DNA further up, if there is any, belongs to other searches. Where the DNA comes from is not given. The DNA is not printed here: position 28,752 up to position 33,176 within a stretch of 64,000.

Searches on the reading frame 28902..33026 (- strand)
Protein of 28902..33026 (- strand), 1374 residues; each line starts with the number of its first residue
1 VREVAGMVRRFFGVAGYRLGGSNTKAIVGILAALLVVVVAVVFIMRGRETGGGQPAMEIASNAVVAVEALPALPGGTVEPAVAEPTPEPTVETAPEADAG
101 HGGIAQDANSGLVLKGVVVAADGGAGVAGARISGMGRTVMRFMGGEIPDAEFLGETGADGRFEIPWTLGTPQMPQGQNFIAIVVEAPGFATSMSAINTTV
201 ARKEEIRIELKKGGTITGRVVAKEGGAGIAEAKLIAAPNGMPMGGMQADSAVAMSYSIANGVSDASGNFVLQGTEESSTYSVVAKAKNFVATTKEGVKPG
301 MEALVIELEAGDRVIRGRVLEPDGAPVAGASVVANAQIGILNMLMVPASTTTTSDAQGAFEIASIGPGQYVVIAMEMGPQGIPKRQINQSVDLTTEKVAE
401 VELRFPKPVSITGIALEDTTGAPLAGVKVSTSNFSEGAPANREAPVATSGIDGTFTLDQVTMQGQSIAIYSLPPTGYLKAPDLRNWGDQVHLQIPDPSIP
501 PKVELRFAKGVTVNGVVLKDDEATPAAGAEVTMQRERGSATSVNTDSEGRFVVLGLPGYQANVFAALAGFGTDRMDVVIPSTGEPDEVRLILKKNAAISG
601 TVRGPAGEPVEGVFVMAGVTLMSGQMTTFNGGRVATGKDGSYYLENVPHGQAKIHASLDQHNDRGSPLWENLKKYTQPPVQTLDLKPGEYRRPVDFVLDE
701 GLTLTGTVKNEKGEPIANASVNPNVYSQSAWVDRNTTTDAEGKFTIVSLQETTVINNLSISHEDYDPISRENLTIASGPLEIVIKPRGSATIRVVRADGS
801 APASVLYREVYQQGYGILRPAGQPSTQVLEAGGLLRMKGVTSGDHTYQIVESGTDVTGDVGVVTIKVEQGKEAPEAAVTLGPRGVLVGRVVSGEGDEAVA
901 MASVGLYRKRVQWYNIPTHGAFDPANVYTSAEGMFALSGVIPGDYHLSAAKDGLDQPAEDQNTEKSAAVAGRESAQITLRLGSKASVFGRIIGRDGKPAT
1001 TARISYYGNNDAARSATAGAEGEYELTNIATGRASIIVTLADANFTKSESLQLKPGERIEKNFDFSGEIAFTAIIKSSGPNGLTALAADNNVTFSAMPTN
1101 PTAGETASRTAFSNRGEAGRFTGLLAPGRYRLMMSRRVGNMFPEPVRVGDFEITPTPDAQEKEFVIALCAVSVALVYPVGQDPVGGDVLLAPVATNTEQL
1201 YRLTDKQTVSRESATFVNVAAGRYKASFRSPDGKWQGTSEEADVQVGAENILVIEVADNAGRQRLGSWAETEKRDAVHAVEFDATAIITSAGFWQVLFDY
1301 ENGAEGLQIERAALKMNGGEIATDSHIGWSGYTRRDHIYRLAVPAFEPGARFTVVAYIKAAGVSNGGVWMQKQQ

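Call 28: search_protein_families(library=pfam, proteins=[window:28902-33026:-])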
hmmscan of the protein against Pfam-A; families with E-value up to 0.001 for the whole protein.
window:28902-33026:- (1374 aa): 9 families
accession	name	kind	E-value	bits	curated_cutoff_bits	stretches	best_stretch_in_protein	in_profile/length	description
PF13620.12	CarboxypepD_reg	-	4.9e-57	190.7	32.3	6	703-778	1-72/82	Carboxypeptidase regulatory-like domain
PF13715.12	CarbopepD_reg_2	-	1.2e-20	73.7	32.2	0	704-770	1-60/88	CarboxypepD_reg-like domain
PF20598.4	DUF6795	-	2.1e-12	47.6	27.4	0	711-753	7-50/103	Domain of unknown function (DUF6795)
PF17210.9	SdrD_B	-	3.9e-10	40.3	29.7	0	333-394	24-82/112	SdrD B-like domain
PF10670.15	DUF4198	-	6e-06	27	34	0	313-374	147-205/209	Domain of unknown function (DUF4198)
PF14686.12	fn3_3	-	1.4e-05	25.2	24.4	0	927-955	29-57/75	Polysaccharide lyase family 4, domain II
PF00775.27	Dioxygenase_C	-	1.5e-05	24.9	27.3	0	311-372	27-98/182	Dioxygenase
PF02369.22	Big_1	-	7e-05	23.3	34.9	1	703-746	20-64/93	Bacterial Ig-like domain (group 1)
PF17802.7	SpaA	-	7.7e-05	23.2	23.1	0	334-375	17-59/91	Prealbumin-like fold domain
